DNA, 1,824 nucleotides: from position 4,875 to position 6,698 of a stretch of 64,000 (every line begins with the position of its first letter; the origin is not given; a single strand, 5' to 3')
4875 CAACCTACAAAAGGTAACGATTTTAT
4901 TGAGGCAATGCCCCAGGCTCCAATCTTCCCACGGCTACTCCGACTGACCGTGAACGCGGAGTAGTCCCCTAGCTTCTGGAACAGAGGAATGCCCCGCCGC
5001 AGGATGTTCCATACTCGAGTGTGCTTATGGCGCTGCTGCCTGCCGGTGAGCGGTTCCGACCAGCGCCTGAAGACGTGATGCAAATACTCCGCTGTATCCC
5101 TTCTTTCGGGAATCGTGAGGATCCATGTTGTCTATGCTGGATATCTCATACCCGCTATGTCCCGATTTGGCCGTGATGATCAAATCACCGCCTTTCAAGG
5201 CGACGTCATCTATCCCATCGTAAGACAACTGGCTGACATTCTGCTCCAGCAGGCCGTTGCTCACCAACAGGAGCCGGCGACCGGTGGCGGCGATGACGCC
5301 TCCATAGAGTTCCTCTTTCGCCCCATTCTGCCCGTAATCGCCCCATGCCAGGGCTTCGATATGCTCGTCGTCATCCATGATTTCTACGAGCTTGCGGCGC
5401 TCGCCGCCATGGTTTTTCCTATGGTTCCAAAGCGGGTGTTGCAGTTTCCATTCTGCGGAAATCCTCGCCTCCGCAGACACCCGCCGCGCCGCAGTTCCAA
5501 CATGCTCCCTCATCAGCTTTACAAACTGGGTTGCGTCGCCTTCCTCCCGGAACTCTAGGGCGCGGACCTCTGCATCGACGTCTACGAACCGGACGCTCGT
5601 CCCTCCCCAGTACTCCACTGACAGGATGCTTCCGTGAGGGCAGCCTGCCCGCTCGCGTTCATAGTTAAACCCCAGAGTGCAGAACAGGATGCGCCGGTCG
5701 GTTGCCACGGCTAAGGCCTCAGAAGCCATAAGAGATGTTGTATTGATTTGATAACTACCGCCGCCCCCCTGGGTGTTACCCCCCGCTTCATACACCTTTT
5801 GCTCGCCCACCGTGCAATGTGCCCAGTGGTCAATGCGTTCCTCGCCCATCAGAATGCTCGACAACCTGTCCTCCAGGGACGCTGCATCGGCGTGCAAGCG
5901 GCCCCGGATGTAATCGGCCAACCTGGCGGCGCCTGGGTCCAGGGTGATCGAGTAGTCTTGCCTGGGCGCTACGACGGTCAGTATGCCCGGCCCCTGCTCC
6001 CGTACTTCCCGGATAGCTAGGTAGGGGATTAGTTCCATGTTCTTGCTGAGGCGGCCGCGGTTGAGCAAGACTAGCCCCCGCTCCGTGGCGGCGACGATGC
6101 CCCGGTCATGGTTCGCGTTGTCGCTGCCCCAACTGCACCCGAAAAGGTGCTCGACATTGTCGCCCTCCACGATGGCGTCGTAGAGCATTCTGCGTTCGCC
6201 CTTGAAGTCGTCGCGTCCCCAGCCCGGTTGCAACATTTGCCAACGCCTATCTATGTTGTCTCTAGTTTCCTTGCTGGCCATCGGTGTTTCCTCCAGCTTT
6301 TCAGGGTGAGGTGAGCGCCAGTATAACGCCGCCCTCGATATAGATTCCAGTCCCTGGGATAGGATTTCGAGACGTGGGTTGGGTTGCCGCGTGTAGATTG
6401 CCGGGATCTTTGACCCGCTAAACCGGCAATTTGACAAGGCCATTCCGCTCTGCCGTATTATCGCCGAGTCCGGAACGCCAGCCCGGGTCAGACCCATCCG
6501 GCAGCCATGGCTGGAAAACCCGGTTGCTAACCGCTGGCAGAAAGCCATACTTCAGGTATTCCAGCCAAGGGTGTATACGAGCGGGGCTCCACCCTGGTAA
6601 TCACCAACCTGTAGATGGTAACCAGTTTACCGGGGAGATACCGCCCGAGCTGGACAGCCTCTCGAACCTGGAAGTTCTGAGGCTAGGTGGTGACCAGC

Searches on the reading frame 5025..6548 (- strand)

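Call 73: search_protein_families(library=pfam, proteins=[window:5025-6548:-], max_evalue=0.001)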
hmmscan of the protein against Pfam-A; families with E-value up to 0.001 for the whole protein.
window:5025-6548:- (507 aa): 1 family
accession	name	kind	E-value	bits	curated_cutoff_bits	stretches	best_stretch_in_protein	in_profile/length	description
PF14470.12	bPH_3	-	1.2e-11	45.3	23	1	391-474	1-83/95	Bacterial PH domain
